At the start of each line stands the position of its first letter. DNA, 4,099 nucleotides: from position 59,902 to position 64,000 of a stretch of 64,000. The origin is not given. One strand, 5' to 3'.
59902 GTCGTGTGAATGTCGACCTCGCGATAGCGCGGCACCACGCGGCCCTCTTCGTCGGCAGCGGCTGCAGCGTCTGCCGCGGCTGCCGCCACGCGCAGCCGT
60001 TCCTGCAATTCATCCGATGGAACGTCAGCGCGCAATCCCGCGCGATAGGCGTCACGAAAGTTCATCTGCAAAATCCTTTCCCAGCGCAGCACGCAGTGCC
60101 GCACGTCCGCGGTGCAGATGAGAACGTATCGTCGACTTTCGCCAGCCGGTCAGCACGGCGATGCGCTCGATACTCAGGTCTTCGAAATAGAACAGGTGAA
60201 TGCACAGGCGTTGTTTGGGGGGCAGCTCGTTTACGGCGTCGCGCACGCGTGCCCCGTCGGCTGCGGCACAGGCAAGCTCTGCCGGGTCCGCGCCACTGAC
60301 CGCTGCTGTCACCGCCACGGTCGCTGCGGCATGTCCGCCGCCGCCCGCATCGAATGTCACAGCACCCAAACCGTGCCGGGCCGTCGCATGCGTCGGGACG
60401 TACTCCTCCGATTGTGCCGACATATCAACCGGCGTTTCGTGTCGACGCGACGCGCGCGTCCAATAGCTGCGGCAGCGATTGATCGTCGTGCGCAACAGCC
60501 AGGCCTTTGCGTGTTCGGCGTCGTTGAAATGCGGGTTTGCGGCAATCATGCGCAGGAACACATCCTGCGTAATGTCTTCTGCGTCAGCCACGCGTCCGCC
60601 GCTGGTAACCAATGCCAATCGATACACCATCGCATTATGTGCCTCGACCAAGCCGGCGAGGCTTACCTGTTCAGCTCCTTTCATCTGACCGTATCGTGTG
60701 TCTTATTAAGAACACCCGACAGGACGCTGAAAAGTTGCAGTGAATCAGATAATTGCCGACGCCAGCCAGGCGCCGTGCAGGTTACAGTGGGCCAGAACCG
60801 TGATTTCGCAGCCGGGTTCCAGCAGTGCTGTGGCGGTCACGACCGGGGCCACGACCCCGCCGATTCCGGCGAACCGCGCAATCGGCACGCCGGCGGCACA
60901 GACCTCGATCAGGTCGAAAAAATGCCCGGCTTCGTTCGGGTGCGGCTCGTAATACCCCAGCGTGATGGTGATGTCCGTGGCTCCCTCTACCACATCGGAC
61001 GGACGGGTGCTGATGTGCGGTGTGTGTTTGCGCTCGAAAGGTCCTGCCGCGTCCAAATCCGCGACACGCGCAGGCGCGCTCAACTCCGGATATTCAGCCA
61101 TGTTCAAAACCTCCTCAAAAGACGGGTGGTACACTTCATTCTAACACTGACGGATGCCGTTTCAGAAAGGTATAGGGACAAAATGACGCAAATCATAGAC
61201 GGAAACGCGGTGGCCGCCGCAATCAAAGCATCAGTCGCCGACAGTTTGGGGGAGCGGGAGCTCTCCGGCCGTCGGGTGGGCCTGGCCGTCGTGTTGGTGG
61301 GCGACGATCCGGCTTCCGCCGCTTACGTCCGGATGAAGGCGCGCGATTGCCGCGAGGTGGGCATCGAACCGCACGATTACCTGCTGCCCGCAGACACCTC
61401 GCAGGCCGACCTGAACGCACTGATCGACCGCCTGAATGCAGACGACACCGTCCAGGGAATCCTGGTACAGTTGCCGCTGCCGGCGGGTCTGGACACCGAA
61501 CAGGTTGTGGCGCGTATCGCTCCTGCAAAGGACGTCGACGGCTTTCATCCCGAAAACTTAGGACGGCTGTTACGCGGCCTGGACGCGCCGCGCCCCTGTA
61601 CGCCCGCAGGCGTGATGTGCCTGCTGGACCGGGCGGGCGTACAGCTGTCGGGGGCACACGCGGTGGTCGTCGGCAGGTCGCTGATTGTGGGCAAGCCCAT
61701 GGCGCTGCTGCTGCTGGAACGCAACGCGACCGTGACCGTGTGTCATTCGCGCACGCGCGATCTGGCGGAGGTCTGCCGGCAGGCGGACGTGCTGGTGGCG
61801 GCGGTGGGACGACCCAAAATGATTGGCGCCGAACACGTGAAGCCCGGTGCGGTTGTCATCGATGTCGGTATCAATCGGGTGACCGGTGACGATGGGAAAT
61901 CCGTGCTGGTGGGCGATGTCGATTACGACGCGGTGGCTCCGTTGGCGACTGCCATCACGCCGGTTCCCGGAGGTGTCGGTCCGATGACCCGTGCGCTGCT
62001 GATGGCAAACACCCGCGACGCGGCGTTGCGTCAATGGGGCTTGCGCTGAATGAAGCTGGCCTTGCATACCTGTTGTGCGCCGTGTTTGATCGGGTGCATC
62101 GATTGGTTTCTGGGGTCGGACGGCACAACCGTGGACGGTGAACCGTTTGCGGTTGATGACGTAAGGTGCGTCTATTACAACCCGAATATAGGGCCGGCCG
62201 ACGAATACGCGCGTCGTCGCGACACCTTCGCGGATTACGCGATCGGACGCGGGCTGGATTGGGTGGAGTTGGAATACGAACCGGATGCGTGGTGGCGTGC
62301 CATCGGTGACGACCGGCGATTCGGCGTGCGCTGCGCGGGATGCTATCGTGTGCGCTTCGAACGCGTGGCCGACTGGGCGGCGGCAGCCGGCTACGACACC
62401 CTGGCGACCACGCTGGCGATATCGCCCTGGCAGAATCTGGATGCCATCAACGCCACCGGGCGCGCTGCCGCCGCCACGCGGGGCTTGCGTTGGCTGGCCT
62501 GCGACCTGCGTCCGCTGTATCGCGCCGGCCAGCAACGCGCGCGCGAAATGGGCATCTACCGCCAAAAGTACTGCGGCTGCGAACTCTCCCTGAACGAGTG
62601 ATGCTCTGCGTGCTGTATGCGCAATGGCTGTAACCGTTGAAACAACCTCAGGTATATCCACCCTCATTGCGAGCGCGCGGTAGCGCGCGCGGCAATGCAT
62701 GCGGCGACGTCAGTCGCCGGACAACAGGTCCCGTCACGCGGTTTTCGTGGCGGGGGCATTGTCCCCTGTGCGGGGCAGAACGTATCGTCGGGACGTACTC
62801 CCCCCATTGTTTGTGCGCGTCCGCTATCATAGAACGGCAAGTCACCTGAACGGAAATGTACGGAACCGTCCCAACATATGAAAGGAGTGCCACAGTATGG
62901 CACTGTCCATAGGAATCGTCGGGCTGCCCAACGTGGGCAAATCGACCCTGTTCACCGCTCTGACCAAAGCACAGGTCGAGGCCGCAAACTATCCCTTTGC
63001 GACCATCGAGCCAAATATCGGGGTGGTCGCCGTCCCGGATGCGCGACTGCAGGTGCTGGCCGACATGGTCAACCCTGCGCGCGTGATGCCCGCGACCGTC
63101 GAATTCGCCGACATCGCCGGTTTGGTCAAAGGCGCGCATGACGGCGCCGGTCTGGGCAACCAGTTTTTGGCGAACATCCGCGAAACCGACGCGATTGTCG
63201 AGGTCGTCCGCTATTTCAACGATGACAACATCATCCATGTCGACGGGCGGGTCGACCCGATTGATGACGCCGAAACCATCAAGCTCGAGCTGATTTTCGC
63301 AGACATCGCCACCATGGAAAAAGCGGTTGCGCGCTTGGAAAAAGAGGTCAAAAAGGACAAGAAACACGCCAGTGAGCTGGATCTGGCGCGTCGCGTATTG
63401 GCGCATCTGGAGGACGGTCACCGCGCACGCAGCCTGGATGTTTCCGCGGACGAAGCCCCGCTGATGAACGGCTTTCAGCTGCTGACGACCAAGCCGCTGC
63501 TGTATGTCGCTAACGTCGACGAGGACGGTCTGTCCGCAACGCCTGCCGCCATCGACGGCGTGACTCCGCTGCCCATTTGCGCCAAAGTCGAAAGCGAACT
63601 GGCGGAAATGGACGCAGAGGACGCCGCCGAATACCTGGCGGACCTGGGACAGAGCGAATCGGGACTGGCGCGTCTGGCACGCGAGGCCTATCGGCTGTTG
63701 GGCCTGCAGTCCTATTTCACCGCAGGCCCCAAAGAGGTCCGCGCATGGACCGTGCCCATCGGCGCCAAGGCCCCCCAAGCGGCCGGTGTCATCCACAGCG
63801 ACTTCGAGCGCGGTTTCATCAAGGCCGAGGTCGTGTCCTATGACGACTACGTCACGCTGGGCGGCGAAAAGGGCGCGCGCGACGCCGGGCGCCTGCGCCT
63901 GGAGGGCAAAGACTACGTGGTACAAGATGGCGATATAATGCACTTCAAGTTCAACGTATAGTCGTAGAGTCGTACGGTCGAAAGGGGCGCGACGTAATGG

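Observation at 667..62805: Highly over-represented 15-nt motif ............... in both orientations, intergenic and inside genes in all frames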

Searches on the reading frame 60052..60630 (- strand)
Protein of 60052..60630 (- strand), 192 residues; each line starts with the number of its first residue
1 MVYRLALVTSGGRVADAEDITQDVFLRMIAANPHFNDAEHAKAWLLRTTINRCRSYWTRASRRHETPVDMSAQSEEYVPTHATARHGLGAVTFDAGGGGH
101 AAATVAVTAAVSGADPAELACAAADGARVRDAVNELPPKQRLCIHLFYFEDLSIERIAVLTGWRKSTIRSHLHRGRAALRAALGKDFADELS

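Call 43: search_protein_families(library=pfam, proteins=[window:60052-60630:-], max_evalue=0.00001)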
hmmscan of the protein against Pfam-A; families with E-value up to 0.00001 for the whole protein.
window:60052-60630:- (192 aa): 3 families
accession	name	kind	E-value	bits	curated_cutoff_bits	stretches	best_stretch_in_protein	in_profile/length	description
PF08281.18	Sigma70_r4_2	-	6.4e-15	55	25.7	1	128-179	3-54/54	Sigma-70, region 4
PF04542.20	Sigma70_r2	-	8.7e-12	45.1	24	1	2-63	9-71/71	Sigma-70 region 2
PF04545.22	Sigma70_r4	-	3e-09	36.7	24.1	1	133-181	2-50/50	Sigma-70, region 4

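Call 46: search_solved_structures(query=window:60052-60630:-, max_evalue=0.001, show_alignments=2)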
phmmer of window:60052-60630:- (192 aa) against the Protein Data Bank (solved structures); distinct sequences matched with E-value up to 0.001: 20.
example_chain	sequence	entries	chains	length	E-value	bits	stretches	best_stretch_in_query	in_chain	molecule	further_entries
9m9d_F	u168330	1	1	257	9.6e-12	48.5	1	116-183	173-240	ECF RNA polymerase sigma factor SigE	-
9m9e_F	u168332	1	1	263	1e-11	48.4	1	116-183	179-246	ECF RNA polymerase sigma factor SigE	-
9m98_F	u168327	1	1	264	1.1e-11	48.4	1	116-183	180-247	ECF RNA polymerase sigma factor SigE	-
5zx2_F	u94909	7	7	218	6.2e-08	36.1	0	115-184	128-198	ECF RNA polymerase sigma factor SigH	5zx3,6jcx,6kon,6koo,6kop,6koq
5wuq_A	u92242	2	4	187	6.8e-08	36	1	99-183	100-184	ECF RNA polymerase sigma factor SigW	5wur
8z6g_B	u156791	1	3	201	1.6e-07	34.8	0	127-183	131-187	RNA polymerase sigma factor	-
6in7_B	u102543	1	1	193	1.6e-07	34.8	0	127-183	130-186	RNA polymerase sigma-H factor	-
6jcy_F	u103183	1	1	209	1.8e-07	34.7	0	14-66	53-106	ECF RNA polymerase sigma factor SigH,ECF RNA polymerase sigma factor SigE,ECF RNA polymera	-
6dv9_F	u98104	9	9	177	8.3e-06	29.2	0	117-183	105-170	ECF RNA polymerase sigma factor SigL | RNA polymerase sigma factor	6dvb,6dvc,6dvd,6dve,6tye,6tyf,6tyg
1or7_A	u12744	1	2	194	2e-05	28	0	14-70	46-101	RNA polymerase sigma-E factor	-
6jbq_F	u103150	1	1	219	2.9e-05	27.4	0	14-70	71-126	ECF RNA polymerase sigma-E factor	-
6dxo_A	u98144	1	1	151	6e-05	26.4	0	125-180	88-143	RNA polymerase ECF-subfamily sigma factor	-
6jhe_A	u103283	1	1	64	0.00012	25.5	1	129-183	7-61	ECF RNA polymerase sigma factor SigW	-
5fgm_A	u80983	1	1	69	0.00021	24.6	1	128-187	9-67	ECF RNA polymerase sigma factor SigR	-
9wsf_A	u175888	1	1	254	0.00063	23.1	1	59-183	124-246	RNA polymerase sigma factor FliA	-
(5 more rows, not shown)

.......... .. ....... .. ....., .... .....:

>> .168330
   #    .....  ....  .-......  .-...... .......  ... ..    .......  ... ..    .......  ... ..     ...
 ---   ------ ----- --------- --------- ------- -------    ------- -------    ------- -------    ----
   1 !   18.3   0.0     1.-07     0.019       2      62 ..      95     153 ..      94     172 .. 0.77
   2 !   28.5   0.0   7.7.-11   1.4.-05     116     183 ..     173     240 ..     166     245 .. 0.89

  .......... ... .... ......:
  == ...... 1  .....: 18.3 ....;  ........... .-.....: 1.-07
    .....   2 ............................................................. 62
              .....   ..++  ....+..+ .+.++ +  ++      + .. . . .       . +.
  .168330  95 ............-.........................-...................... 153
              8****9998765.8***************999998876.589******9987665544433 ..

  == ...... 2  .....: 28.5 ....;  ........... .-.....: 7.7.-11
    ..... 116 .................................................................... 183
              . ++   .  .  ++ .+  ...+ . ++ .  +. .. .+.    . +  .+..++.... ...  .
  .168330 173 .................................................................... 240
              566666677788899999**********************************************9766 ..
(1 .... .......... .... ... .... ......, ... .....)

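Call 73: find_homologous_proteins(query=window:60052-60630:-, max_evalue=1e-8)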
Query window:60052-60630:- (192 aa): 247 proteins with E <= 1e-8 among 2761 candidates; the best 120 are listed.
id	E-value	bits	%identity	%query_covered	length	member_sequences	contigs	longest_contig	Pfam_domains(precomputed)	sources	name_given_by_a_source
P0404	3.5e-122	423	100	100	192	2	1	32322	PF04545.23,PF04542.21,PF08281.19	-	-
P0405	7.8e-33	132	43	97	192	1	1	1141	PF04545.23,PF04542.21,PF08281.19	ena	-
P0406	1.4e-32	131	41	97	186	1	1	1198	PF04545.23,PF04542.21,PF08281.19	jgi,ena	-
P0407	1.9e-31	128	42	97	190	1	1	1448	PF04545.23,PF04542.21,PF08281.19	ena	-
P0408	9.0e-27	112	39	97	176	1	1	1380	PF04545.23,PF04542.21,PF08281.19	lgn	-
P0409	7.3e-26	109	38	97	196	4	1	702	PF04545.23,PF04542.21,PF08281.19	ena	-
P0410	1.0e-25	109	37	98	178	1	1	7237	PF04545.23,PF04542.21,PF08281.19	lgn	-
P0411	1.1e-25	109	38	98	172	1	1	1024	PF04545.23,PF04542.21,PF08281.19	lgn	-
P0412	3.0e-25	107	43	96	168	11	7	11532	PF04545.23,PF04542.21,PF08281.19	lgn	-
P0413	3.7e-25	107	36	97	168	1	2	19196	PF04545.23,PF04542.21,PF08281.19,PF04297.21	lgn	-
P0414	3.9e-25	107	38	97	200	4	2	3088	PF07638.18,PF04545.23,PF04542.21,PF08281.19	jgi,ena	-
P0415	4.4e-25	107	37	98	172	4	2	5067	PF04545.23,PF04542.21,PF08281.19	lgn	-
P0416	6.1e-25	106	39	97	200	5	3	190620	PF07638.18,PF04545.23,PF04542.21,PF08281.19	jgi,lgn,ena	-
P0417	1.1e-24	105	37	97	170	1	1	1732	PF04545.23,PF04542.21,PF08281.19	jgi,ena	-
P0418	1.3e-24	105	37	97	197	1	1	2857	PF04545.23,PF04542.21,PF08281.19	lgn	-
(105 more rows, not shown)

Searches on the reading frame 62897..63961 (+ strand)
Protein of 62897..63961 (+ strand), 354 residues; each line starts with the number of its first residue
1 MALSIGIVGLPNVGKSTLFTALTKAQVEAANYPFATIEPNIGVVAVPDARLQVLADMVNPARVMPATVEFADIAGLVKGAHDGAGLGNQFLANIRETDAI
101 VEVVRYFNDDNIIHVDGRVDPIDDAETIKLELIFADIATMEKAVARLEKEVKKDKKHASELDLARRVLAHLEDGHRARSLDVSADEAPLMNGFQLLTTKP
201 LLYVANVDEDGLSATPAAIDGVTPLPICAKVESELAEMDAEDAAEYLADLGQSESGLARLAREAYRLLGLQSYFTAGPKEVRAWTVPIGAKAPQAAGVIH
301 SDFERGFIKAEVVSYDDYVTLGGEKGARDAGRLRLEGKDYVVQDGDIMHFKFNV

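Call 34: find_encoding_contigs(protein=window:62897-63961:+, flank=10000, max_places=4)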
Protein window:62897-63961:+ (354 aa): 1 contig read that carries it; 1 place shown.
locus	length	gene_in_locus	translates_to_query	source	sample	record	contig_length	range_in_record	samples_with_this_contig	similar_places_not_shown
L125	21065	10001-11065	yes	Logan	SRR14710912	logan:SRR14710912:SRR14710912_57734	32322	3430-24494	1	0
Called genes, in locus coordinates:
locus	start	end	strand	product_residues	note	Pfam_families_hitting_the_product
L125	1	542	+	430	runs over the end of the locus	PF00709:Adenylsucc_synt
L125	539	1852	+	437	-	PF02844:GARS_N, PF01071:GARS_A, PF02786:CPSase_L_D2 (faint), PF02843:GARS_C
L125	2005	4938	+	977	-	PF00690:Cation_ATPase_N, PF00122:E1-E2_ATPase, PF13246:Cation_ATPase, PF00702:Hydrolase, PF00689:Cation_ATPase_C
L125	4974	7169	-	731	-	-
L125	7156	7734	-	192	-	PF04542:Sigma70_r2, PF08281:Sigma70_r4_2, PF04545:Sigma70_r4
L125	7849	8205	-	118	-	PF01880:Desulfoferrodox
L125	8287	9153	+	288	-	PF00763:THF_DHG_CYH, PF02882:THF_DHG_CYH_C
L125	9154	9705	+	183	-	PF02677:QueH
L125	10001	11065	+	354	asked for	PF01926:MMR_HSR1, PF02421:FeoB_N, PF06071:YchF-GTPase_C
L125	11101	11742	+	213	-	PF14681:UPRTase, PF00156:Pribosyltran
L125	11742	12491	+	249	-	PF00702:Hydrolase, PF12710:HAD (weak), PF13419:HAD_2, PF13242:Hydrolase_like (weak)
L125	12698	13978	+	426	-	PF13641:Glyco_tranf_2_3 (weak)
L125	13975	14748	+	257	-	PF00072:Response_reg, PF04397:LytTR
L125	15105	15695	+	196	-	PF00583:Acetyltransf_1, PF13508:Acetyltransf_7, PF13527:Acetyltransf_9 (weak)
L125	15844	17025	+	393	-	PF01118:Semialdhyde_dh, PF22698:Semialdhyde_dhC_1, PF02774:Semialdhyde_dhC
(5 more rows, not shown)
